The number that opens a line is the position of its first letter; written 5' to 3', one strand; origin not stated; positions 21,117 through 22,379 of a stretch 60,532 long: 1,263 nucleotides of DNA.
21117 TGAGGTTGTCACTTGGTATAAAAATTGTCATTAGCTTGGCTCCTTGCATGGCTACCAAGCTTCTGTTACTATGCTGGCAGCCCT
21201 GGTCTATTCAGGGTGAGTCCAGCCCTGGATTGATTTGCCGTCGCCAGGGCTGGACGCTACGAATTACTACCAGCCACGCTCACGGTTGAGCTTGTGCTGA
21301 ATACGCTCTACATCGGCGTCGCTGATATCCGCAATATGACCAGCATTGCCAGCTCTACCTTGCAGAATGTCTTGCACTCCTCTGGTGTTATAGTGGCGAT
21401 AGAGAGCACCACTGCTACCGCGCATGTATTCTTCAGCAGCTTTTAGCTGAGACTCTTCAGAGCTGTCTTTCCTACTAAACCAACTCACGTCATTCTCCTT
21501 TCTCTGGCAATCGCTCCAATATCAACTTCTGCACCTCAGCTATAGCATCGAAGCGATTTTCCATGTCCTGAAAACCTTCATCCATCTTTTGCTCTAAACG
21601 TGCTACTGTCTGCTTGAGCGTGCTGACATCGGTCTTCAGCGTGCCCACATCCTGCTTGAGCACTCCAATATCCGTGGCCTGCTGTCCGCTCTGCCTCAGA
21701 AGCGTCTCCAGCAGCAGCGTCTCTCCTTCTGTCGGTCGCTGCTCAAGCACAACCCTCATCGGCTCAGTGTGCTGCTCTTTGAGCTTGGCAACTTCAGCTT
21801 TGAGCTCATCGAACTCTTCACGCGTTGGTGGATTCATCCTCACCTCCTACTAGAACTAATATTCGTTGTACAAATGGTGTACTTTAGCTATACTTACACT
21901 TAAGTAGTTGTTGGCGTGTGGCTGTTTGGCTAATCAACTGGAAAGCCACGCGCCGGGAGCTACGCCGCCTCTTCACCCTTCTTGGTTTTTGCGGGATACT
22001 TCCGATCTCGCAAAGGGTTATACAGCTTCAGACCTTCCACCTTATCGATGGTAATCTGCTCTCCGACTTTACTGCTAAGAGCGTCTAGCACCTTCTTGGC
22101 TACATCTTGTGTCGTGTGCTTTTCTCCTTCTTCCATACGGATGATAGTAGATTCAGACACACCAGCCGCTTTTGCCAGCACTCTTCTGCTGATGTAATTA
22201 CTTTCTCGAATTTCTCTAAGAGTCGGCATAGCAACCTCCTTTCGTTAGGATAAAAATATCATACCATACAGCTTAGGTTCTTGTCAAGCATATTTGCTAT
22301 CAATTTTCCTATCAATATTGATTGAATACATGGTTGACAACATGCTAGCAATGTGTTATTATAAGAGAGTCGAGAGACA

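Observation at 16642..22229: Eight-gene cassette around a membrane-anchored HerA/FtsK-superfamily ATPase inside a phage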

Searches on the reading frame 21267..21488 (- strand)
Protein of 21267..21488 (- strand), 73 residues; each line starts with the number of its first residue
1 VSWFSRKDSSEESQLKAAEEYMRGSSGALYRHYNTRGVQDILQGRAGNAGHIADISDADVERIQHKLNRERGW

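Call 5: search_protein_families(library=pfam, proteins=[window:21267-21488:-], max_evalue=0.1)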
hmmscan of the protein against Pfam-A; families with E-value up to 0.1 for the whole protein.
window:21267-21488:- (73 aa): 0 families

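Call 6: search_protein_families(library=phrogs, proteins=[window:21267-21488:-], max_evalue=0.1)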
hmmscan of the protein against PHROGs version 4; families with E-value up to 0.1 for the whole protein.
window:21267-21488:- (73 aa): 1 family
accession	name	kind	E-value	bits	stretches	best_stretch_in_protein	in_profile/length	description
phrog_23090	-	transcription regulation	0.047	15.1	1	1-36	1-35/65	transcriptional regulator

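Call 9: search_protein_families(library=padloc, proteins=[window:21267-21488:-], max_evalue=0.1)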
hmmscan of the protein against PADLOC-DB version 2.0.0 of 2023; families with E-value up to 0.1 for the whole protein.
window:21267-21488:- (73 aa): 0 families

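Call 10: search_protein_families(library=ncbifam, proteins=[window:21267-21488:-], max_evalue=0.1)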
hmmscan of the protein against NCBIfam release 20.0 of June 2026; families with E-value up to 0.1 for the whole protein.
window:21267-21488:- (73 aa): 0 families

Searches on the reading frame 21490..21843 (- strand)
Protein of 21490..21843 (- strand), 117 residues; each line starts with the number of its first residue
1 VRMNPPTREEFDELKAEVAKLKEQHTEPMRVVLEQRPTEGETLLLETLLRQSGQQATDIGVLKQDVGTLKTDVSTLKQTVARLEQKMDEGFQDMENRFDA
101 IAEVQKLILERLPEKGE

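Call 5: search_protein_families(library=pfam, proteins=[window:21490-21843:-], max_evalue=0.1)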
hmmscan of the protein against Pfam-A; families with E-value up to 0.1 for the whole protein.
window:21490-21843:- (117 aa): 31 families (the best 25 are shown)
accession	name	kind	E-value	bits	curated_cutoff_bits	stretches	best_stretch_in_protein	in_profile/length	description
PF07926.17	TPR_MLP1_2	-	0.00015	22.2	36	1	46-112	60-126/129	TPR/MLP1/MLP2-like protein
PF02183.23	HALZ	-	0.0028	18.2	28.1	0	62-87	17-42/43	Homeobox associated leucine zipper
PF18504.6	Csm1_N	-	0.003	18.3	26.3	0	61-89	31-59/70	Csm1 N-terminal domain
PF19717.4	DUF6212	-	0.0052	16.1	26.4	1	9-88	3-82/395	Family of unknown function (DUF6212)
PF07439.16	DUF1515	-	0.0056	17.1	22.2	1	62-104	6-48/113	Protein of unknown function (DUF1515)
PF12329.13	TMF_DNA_bd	-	0.0068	16.8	35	1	46-90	22-66/74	TATA element modulatory factor 1 DNA binding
PF08581.15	Tup_N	-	0.0083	16.9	28.7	0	61-96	8-43/77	Tup N-terminal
PF01166.23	TSC22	-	0.01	16.4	30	0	7-25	12-30/57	TSC-22/dip/bun family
PF25450.1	Rab11-FIP3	-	0.012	16.3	31.9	1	8-106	6-103/125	Rab11-FIP3-like domain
PF04977.20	DivIC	-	0.013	15.8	28.9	0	56-88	16-48/80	Septum formation initiator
PF07889.17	DUF1664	-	0.016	15.7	34.6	1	45-89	75-119/124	Protein of unknown function (DUF1664)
PF15368.11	BioT2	-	0.016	15.5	27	1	16-96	38-118/170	Spermatogenesis family BioT2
PF05531.17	NPV_P10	-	0.017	16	29.8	0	62-103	9-49/75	Nucleopolyhedrovirus P10 protein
PF10046.14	BLOC1_2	-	0.018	15.8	33.4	0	50-86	51-94/96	Biogenesis of lysosome-related organelles complex-1 subunit 2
PF20878.2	REST_helical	-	0.018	15.7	27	1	47-94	16-63/65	Helical region in REST corepressor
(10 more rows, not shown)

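Call 6: search_protein_families(library=phrogs, proteins=[window:21490-21843:-], max_evalue=0.1)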
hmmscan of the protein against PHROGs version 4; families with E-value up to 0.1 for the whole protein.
window:21490-21843:- (117 aa): 19 families
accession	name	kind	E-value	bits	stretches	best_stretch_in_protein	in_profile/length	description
phrog_14909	-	head and packaging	0.00012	23.1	1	58-95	75-112/116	virion structural protein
phrog_7599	-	unknown function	0.00015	23.2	1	61-86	65-90/95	-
phrog_5105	-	unknown function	0.00022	22.3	1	11-90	68-143/159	-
phrog_19577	-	head and packaging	0.00066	19.9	1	53-90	61-98/378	minor head protein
phrog_739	-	lysis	0.0013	19.9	1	56-101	33-78/122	Rz-like spanin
phrog_6701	-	unknown function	0.0053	17.5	1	37-102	47-109/169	-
phrog_7330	-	unknown function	0.0066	17.7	0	61-96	39-74/82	-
phrog_3660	-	unknown function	0.007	17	1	10-108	91-197/232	-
phrog_26164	-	unknown function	0.0078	17.2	1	54-104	7-64/137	-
phrog_473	-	head and packaging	0.0088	17.5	0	51-86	38-73/75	virion structural protein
phrog_19043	-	unknown function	0.012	17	0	56-85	51-80/99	-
phrog_6188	-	unknown function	0.022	16.2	1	18-89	37-106/125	-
phrog_3671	-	unknown function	0.022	15.9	0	3-25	44-66/87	-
phrog_5553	-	unknown function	0.049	14.9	0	68-111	18-57/114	-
phrog_4563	-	tail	0.05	13.9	1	57-86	9-37/346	tail fiber protein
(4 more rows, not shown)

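Call 9: search_protein_families(library=padloc, proteins=[window:21490-21843:-], max_evalue=0.1)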
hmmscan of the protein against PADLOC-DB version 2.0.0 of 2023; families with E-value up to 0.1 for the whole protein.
window:21490-21843:- (117 aa): 0 families

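Call 10: search_protein_families(library=ncbifam, proteins=[window:21490-21843:-], max_evalue=0.1)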
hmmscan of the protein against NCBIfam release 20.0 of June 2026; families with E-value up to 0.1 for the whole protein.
window:21490-21843:- (117 aa): 9 families
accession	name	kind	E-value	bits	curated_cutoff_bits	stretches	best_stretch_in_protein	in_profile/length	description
TIGR04211.1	SH3_and_anchor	equivalog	0.0008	19.1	65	1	4-89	61-150/198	TIGR04211 family SH3 domain-containing protein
TIGR01837.1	PHA_granule_1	subfamily_domain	0.0019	18.3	94.7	0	2-25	89-112/118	poly(hydroxyalkanoate) granule-associated protein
NF045487.1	ASRP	equivalog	0.0035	16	300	1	8-92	155-239/593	archaea-specific SMC-related protein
TIGR02132.1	phaR_Bmeg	equivalog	0.0041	17.1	148.4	1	54-116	97-159/189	polyhydroxyalkanoic acid synthase subunit PhaR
NF053525.1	thylo_ssr2422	subfamily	0.013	15.9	38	0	61-88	20-47/77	ssr2422 family thylakoid membrane protein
TIGR03521.1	GldG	equivalog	0.021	13.4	389.85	1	6-96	92-180/552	gliding motility-associated ABC transporter substrate-binding protein GldG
NF011925.1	PRK15396.1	subfamily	0.03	14.5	108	1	59-90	41-72/78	major outer membrane lipoprotein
NF052504.1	sll1863_fam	domain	0.037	14.2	35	0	63-103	39-79/93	sll1863 family stress response protein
NF038218.1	IcmG_DotF_IVB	equivalog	0.053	13.2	200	1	22-102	103-183/266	type IVB secretion system protein IcmG/DotF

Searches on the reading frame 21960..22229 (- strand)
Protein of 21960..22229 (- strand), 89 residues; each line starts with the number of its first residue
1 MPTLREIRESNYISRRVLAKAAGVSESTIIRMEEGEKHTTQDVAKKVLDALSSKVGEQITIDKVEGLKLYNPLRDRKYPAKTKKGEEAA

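Call 5: search_protein_families(library=pfam, proteins=[window:21960-22229:-], max_evalue=0.1)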
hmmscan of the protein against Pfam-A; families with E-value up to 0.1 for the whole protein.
window:21960-22229:- (89 aa): 9 families
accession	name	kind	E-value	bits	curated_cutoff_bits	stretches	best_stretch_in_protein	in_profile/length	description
PF01381.28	HTH_3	-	5.9e-11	42.7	23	1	4-52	1-49/55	Helix-turn-helix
PF13560.12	HTH_31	-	4.9e-08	33.6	27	1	3-51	5-54/64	Helix-turn-helix domain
PF18024.7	HTH_50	-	0.00049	20.2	27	1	10-31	21-42/50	Helix-turn-helix domain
PF13443.12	HTH_26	-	0.00099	19.7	22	1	4-59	2-58/63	Cro/C1-type HTH DNA-binding domain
PF01418.23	HTH_6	-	0.0056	17.1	28.3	1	7-32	29-54/77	Helix-turn-helix domain, rpiR family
PF13413.12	HTH_25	-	0.013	15.7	24.6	1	3-36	1-34/62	Helix-turn-helix domain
PF13412.12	HTH_24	-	0.018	15.1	21.9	1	4-31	9-36/48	Winged helix-turn-helix DNA-binding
PF12844.13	HTH_19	-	0.021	15.2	30.2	1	4-47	4-44/64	Helix-turn-helix domain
PF00356.27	LacI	-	0.029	14.6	27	1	19-51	6-38/46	Bacterial regulatory proteins, lacI family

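Call 6: search_protein_families(library=phrogs, proteins=[window:21960-22229:-], max_evalue=0.1)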
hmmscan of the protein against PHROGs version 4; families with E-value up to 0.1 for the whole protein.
window:21960-22229:- (89 aa): 33 families (the best 25 are shown)
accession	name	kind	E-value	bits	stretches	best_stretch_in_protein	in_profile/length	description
phrog_3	-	transcription regulation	1.4e-06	29.4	1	3-62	92-143/430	transcriptional repressor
phrog_8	-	transcription regulation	1.8e-06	28.7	1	4-51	81-128/346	transcriptional regulator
phrog_5823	-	transcription regulation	1.4e-05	25.4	1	4-56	11-64/404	transcriptional regulator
phrog_2439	-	transcription regulation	4.1e-05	23.6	1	4-55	12-63/367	transcriptional regulator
phrog_4441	-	DNA, RNA and nucleotide metabolism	0.00015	23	1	12-62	18-68/98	HTH DNA binding protein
phrog_2104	-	unknown function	0.00018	22.6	1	3-57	43-95/103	-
phrog_7241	-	transcription regulation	0.00047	21.2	1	6-55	68-117/122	transcriptional regulator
phrog_3949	-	transcription regulation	0.00056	21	1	6-57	20-71/161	transcriptional repressor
phrog_27318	-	unknown function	0.00056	20.2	1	3-60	8-64/289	-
phrog_1124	-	transcription regulation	0.00078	20.1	1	4-50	13-58/177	transcriptional regulator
phrog_1994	-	DNA, RNA and nucleotide metabolism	0.0014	19.6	1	3-63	3-63/170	DNA binding protein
phrog_4779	-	transcription regulation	0.0015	20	1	4-53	7-58/98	transcriptional regulator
phrog_11187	-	transcription regulation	0.0017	19.1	1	4-52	12-60/63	transcriptional regulator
phrog_6962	-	unknown function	0.0026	19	1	4-49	6-51/73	-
phrog_147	-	transcription regulation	0.0044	18.4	1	4-48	9-54/100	transcriptional regulator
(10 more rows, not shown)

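Call 9: search_protein_families(library=padloc, proteins=[window:21960-22229:-], max_evalue=0.1)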
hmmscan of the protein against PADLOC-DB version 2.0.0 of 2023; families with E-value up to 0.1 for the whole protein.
window:21960-22229:- (89 aa): 11 families
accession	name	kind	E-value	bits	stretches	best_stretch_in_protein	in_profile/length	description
PDLC02926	HTH_VI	-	8.7e-07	27.1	1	3-51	5-53/92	-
PDLC03946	RmrA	-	0.00016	18.6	1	6-52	9-55/357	-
PDLC03952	RmrA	-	0.00086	16.2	1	4-83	27-105/395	-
PDLC04133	mad1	-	0.001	17.3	1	10-37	3-30/60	mads_1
PDLC03949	RmrA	-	0.0026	14.7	1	8-53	11-56/363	-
PDLC04142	capH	-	0.0027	16.7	1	4-59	11-66/103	capH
PDLC03951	RmrA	-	0.0032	14.5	1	4-53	13-62/400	-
PDLC03953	RmrA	-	0.0063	13.8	1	7-51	13-57/373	-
PDLC03948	RmrA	-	0.0082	13.1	1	4-51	13-60/397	-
PDLC03956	RmrA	-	0.009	13.1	1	4-51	13-61/399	-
PDLC03947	RmrA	-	0.016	12.1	1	4-51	16-63/383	-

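Call 10: search_protein_families(library=ncbifam, proteins=[window:21960-22229:-], max_evalue=0.1)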
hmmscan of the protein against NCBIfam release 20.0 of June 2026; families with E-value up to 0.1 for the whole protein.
window:21960-22229:- (89 aa): 16 families
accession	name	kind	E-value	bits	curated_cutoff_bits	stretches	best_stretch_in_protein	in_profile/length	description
NF003162.0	PRK04140.1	equivalog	1.8e-07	30.5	263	1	3-68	130-191/317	transcriptional regulator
NF006015.0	PRK08154.1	subfamily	2e-05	23.9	204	1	4-59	35-90/314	anaerobic benzoate catabolism transcriptional regulator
TIGR03070.1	couple_hipB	subfamily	2.7e-05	24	71.65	1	4-52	7-55/58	type II toxin-antitoxin system Y4mF family antitoxin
TIGR00270.2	TIGR00270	equivalog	6e-05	22.9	110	1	4-62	80-138/159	multiprotein bridging factor aMBF1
NF041951.1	phage_RstR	subfamily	0.00017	21.8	80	1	4-52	7-55/108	RstR family transcriptional repressor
TIGR02147.1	Fsuc_second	paralog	0.001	18.6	50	1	9-54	24-70/272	TIGR02147 family protein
NF058600.1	TransRegSco1979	equivalog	0.0034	16.5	350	1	4-50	13-59/280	Sco1979 family transcriptional regulator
NF007271.0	PRK09726.1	equivalog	0.0047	16.9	79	1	4-53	17-66/88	type II toxin-antitoxin system antitoxin HipB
TIGR03830.1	CxxCG_CxxCG_HTH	subfamily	0.013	15.3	61.8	1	3-43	69-109/127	type II TA system antitoxin MqsA family protein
NF005013.0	PRK06418.1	equivalog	0.017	14.9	175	1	4-80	39-113/166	transcription elongation factor NusA-like protein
NF041493.1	MobT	equivalog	0.026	13.3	600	1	4-52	1-49/383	MobT family relaxase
NF041265.1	NadS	equivalog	0.027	14.8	60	1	5-52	36-82/94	NadS family protein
TIGR02607.1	antidote_HigA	equivalog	0.034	14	47.7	1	13-54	21-62/81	HigA family addiction module antitoxin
NF007257.0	PRK09706.1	subfamily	0.085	12.7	101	0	4-40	10-46/135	transcriptional repressor DicA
NF052239.1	antitox_spr1629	equivalog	0.09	11.9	335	1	3-43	6-46/377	spr1629 family repressor/antitoxin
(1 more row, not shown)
